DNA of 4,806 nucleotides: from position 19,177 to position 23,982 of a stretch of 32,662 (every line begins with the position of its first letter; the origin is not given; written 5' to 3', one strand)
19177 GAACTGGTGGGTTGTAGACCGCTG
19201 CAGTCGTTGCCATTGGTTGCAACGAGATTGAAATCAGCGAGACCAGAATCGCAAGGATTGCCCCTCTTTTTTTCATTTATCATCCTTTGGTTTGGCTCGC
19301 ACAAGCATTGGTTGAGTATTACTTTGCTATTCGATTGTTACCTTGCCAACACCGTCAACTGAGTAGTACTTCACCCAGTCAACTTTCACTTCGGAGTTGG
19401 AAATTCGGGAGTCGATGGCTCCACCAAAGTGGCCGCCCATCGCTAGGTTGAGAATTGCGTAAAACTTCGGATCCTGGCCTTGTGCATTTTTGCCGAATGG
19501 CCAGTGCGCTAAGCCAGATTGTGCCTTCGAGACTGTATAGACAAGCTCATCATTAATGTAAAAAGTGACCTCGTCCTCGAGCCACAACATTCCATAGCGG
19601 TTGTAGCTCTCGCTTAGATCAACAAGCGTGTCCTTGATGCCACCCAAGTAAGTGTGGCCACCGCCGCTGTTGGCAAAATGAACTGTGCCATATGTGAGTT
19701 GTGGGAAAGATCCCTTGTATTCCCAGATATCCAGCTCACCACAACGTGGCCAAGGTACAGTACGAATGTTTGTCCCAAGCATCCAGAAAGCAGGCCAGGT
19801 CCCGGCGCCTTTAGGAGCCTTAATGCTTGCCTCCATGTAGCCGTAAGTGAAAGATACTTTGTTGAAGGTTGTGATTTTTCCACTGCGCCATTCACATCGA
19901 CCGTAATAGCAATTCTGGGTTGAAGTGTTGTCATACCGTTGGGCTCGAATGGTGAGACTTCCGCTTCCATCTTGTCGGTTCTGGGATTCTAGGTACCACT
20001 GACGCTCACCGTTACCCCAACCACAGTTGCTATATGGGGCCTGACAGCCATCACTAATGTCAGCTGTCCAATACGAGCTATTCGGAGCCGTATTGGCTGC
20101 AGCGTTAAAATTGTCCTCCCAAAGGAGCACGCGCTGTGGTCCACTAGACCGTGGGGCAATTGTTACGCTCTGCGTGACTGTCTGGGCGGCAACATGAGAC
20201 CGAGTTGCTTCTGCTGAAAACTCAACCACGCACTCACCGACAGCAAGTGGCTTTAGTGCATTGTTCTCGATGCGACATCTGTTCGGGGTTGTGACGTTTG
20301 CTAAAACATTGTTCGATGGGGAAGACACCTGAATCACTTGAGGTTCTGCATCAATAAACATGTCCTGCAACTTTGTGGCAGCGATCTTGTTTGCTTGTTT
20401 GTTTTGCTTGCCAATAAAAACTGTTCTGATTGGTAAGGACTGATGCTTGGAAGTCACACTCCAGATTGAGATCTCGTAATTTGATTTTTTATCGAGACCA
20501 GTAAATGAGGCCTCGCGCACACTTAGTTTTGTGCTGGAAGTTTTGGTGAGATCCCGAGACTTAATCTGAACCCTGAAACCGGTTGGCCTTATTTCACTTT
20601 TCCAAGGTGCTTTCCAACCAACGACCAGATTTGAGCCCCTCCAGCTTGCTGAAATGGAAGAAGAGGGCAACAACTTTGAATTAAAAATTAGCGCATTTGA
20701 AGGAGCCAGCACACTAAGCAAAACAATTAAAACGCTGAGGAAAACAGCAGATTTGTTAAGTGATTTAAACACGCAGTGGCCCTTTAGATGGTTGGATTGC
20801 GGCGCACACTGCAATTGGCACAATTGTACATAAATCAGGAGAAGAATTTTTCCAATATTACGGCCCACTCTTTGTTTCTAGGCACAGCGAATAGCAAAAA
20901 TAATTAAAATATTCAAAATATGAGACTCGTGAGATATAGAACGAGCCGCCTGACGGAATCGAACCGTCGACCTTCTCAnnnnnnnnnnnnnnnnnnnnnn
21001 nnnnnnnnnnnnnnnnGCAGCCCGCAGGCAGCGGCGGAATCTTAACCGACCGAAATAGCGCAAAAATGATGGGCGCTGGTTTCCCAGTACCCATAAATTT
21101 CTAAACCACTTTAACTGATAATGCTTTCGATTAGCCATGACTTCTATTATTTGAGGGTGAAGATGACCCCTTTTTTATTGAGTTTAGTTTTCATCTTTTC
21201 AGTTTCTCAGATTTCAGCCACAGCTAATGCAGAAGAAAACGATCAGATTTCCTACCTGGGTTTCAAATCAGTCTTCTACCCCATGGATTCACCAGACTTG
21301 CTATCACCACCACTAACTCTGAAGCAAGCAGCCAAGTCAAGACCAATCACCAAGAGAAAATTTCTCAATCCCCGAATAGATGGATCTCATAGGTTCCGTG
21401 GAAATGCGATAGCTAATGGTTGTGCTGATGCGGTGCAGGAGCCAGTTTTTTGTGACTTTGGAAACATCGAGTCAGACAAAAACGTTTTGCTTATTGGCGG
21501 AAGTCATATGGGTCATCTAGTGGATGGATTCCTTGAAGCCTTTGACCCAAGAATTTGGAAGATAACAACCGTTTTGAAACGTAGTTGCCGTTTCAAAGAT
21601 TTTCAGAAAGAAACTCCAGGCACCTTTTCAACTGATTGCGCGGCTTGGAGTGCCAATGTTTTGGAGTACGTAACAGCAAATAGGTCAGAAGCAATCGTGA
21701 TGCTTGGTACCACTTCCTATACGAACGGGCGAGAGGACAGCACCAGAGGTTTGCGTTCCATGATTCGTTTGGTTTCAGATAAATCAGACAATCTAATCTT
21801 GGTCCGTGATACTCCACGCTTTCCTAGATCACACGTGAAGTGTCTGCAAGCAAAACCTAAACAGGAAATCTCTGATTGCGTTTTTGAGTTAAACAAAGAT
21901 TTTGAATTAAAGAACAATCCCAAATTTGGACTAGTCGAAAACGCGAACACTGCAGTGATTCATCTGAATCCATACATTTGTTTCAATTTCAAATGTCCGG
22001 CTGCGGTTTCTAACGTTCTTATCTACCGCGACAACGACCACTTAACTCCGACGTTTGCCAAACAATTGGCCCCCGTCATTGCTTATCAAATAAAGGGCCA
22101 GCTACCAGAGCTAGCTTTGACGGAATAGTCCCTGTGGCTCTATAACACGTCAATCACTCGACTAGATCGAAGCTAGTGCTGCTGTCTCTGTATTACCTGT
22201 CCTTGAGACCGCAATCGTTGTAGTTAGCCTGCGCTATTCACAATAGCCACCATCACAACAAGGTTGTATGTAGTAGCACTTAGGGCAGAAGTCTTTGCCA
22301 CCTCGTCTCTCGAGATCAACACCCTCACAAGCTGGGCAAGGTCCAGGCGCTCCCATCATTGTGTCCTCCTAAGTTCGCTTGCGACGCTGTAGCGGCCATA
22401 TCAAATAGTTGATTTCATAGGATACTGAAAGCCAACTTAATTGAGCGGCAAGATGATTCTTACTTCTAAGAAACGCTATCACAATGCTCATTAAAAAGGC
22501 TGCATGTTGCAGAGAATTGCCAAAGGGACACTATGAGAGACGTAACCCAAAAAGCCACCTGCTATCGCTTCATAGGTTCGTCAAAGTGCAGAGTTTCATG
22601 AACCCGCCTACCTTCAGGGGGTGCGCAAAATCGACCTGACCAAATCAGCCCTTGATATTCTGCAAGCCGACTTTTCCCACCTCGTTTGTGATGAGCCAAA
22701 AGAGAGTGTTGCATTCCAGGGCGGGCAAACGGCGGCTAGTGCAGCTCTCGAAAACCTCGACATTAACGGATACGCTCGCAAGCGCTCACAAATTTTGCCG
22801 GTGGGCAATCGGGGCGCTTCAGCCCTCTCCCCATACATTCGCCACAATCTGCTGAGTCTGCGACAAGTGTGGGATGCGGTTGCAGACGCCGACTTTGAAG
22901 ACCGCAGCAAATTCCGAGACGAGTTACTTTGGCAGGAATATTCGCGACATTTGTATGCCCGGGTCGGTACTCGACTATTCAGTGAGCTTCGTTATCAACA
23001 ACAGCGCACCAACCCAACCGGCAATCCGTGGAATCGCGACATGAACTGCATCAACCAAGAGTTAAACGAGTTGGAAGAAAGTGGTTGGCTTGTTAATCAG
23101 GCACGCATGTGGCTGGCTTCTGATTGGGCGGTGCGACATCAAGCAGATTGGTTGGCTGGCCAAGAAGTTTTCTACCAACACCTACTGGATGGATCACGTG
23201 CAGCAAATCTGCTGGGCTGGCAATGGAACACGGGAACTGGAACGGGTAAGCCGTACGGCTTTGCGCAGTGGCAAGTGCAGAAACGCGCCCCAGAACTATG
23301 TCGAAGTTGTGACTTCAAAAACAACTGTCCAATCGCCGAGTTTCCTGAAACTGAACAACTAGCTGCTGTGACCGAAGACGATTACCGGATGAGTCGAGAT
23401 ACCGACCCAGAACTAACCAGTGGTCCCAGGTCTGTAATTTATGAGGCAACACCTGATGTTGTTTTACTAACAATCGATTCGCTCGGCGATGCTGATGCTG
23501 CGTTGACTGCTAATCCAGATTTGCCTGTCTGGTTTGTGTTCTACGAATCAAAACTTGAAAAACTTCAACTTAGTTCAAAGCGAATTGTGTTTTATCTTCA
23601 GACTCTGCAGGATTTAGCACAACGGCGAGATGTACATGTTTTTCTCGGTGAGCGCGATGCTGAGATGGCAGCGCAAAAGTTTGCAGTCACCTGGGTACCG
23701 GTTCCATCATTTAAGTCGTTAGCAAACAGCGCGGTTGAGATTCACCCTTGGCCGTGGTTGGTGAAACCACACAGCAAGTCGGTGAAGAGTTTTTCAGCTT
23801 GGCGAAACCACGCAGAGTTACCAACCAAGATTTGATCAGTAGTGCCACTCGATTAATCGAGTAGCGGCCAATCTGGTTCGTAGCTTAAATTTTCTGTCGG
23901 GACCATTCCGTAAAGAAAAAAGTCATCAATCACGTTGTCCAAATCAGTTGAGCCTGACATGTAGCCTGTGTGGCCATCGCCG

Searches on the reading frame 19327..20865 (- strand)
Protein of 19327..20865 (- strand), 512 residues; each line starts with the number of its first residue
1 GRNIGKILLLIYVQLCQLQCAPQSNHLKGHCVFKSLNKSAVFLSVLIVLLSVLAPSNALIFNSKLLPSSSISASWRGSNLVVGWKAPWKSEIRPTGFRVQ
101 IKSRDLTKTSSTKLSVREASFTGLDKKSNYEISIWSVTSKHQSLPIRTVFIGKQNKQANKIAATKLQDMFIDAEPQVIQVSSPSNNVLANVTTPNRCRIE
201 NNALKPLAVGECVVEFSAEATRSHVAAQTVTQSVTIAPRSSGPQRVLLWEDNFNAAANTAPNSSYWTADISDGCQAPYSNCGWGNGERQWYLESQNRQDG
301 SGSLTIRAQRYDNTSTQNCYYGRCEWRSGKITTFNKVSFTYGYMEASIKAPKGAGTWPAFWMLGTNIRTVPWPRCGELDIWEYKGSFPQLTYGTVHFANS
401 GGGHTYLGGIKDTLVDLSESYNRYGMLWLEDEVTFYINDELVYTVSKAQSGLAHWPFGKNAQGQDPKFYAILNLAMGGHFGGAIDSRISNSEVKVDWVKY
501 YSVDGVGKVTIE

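Call 24: search_protein_families(library=pfam, proteins=[window:19327-20865:-], max_evalue=0.00001)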
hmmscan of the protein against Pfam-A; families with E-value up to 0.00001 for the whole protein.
window:19327-20865:- (512 aa): 3 families
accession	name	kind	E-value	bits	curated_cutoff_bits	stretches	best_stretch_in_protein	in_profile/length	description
PF00722.28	Glyco_hydro_16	-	4.9e-19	68.9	22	1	303-497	21-173/175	Glycosyl hydrolases family 16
PF00041.27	fn3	-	1.1e-07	32.4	25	1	76-148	12-83/84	Fibronectin type III domain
PF03935.22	SKN1_KRE6_Sbg1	-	1.3e-07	30.9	30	1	283-410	148-265/501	Beta-glucan synthesis-associated protein SKN1/KRE6/Sbg1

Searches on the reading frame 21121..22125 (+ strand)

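Call 24: search_protein_families(library=pfam, proteins=[window:21121-22125:+], max_evalue=0.00001)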
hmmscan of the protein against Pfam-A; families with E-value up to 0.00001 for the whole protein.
window:21121-22125:+ (335 aa): 1 family
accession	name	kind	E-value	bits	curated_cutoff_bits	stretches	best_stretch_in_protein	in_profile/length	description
PF19040.6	SGNH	-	4e-26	92.7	27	1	110-321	13-247/248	SGNH domain (fused to AT3 domains)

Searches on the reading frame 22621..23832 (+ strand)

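Call 24: search_protein_families(library=pfam, proteins=[window:22621-23832:+], max_evalue=0.00001)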
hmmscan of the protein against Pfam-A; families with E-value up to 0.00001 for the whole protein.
window:22621-23832:+ (404 aa): 1 family
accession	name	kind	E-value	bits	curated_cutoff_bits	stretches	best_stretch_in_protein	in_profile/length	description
PF03441.19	FAD_binding_7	-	2.1e-10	40.8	27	1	144-210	57-123/203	FAD binding domain of DNA photolyase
